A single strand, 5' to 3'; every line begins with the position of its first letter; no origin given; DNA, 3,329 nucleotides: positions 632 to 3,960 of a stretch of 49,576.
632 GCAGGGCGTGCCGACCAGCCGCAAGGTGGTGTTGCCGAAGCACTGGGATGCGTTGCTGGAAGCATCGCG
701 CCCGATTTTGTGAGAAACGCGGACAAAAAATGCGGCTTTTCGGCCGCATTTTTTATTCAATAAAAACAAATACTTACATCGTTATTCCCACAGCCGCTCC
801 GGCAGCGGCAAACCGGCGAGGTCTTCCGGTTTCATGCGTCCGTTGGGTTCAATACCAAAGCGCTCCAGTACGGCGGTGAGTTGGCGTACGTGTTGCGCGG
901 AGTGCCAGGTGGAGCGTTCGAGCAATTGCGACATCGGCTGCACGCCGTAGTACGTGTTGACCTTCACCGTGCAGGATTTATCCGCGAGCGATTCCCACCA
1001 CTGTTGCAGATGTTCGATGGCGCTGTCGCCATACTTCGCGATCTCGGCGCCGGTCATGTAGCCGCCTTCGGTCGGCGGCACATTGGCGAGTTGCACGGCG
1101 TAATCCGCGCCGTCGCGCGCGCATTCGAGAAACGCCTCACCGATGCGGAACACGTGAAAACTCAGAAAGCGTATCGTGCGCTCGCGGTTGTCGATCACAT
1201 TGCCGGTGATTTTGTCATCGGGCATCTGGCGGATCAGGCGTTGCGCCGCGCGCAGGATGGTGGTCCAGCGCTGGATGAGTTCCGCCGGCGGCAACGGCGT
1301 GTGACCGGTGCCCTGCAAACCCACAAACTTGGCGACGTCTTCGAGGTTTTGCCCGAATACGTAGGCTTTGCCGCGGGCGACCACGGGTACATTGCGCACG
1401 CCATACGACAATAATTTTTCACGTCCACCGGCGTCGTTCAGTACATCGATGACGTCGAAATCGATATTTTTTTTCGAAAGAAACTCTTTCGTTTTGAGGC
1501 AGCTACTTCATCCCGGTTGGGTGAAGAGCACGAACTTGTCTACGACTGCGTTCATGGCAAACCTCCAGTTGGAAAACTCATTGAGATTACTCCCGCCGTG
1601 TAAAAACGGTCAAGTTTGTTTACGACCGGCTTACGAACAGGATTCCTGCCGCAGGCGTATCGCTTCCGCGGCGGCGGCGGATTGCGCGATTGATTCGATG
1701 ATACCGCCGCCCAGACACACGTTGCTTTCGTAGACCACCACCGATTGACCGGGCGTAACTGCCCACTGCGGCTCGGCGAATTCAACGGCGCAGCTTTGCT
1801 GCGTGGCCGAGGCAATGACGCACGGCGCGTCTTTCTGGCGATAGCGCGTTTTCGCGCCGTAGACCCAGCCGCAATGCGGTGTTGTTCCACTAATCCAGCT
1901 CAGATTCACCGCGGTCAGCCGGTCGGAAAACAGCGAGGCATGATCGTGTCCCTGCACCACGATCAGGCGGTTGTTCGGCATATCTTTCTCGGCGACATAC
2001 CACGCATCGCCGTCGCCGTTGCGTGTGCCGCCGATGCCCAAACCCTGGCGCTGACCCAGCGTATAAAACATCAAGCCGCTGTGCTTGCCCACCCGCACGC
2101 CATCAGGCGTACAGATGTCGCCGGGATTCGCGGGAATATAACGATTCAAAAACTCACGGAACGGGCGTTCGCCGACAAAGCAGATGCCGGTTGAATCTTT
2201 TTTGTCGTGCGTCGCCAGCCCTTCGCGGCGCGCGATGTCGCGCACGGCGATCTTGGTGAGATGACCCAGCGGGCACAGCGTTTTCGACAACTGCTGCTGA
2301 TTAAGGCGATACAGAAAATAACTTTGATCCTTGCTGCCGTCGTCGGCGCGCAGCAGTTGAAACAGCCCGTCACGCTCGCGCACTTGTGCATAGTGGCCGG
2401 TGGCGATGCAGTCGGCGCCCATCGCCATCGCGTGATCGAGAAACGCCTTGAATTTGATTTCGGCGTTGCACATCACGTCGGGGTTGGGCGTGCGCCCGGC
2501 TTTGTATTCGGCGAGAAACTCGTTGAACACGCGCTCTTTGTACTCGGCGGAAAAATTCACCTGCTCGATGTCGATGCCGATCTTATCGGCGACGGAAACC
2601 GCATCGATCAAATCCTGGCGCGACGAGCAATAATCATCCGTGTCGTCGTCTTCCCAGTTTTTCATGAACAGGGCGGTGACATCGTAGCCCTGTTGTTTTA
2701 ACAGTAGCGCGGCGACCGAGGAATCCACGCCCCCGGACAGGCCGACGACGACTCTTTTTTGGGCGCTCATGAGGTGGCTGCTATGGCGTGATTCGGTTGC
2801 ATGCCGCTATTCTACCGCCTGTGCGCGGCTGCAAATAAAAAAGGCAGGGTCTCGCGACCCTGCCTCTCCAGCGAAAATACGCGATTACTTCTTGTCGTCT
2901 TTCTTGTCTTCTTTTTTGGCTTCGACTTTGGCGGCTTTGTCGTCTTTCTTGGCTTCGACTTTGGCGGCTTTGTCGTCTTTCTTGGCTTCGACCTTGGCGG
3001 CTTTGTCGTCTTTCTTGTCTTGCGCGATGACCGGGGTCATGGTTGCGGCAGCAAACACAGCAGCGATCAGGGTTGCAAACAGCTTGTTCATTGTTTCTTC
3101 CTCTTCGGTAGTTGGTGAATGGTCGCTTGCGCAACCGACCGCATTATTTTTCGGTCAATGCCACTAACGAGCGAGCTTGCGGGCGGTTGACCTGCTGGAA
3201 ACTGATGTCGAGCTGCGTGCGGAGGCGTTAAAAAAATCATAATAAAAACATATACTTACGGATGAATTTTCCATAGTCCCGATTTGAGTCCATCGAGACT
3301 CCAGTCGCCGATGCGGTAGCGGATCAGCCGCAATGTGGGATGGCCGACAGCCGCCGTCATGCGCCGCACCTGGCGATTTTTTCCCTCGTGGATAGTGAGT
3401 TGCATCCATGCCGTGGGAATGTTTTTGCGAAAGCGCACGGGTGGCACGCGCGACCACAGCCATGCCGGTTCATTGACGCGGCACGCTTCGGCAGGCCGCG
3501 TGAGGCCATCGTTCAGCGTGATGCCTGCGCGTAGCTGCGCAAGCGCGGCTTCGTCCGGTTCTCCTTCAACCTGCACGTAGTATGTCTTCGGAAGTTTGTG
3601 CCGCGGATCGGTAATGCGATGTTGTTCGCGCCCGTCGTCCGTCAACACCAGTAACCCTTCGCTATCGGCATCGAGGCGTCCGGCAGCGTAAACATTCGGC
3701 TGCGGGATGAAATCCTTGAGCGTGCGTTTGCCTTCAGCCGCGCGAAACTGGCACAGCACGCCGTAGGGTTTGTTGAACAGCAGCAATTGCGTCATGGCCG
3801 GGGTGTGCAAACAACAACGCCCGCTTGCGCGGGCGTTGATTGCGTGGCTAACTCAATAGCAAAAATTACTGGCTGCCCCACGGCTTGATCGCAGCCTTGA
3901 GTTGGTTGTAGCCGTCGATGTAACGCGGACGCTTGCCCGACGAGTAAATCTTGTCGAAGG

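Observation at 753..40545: Recurrent AT-rich 16-25 bp motif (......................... family) hugging stop codons and operon boundaries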

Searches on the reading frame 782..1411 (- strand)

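Call 16: search_protein_families(library=pfam, proteins=[window:782-1411:-])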
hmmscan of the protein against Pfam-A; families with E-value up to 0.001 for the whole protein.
window:782-1411:- (209 aa): 1 family
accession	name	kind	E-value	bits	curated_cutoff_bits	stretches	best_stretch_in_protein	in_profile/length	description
PF12867.12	DinB_2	-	2.8e-05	25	24.8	1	59-178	12-128/128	DinB superfamily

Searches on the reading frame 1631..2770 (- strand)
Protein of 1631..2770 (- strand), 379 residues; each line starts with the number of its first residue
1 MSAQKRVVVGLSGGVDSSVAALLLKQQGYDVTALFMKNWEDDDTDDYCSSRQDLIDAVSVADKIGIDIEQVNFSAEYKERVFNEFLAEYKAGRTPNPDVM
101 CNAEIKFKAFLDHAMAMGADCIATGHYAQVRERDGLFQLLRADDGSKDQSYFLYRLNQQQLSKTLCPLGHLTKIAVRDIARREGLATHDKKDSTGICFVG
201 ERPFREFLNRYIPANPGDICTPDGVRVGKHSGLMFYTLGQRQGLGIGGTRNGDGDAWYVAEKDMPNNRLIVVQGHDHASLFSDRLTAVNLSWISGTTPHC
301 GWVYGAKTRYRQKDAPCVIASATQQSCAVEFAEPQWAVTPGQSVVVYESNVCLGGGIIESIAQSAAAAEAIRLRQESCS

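Call 16: search_protein_families(library=pfam, proteins=[window:1631-2770:-])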
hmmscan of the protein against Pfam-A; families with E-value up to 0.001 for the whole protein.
window:1631-2770:- (379 aa): 7 families
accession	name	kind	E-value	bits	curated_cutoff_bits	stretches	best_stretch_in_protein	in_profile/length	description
PF03054.22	tRNA_Me_trans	-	1.2e-78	263.8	20.6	1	5-200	1-201/202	tRNA methyl transferase HUP domain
PF20259.3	tRNA_Me_trans_M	-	1.3e-21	76.3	27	1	206-273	2-66/66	tRNA methyl transferase PRC-barrel domain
PF20258.4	tRNA_Me_trans_C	-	1.3e-18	67.5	20.6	1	283-358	2-77/77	Aminomethyltransferase beta-barrel domain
PF02540.23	NAD_synthase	-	1e-07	31.8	21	1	4-126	18-129/242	NAD synthase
PF02568.20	ThiI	-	2.1e-05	24.7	20.5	1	4-74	3-73/197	Thiamine biosynthesis protein (ThiI)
PF00733.27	Asn_synthase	-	0.00017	21.8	21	1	1-87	14-93/354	Asparagine synthase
PF06508.19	QueC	-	0.00021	21.3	22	1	7-69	2-61/210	Queuosine biosynthesis protein QueC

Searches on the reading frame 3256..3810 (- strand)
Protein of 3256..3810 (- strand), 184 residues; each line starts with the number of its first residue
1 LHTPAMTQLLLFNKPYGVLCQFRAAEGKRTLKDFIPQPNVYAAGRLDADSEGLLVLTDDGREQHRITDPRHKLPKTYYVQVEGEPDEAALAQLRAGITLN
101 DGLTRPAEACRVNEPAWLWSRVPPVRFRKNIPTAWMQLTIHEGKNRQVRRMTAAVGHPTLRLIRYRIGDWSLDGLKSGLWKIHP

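Call 16: search_protein_families(library=pfam, proteins=[window:3256-3810:-])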
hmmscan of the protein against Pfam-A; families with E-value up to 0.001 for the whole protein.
window:3256-3810:- (184 aa): 1 family
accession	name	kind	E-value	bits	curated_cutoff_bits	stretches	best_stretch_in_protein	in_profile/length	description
PF00849.27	PseudoU_synth_2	-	5.9e-19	69.2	26.8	1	9-154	2-152/152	RNA pseudouridylate synthase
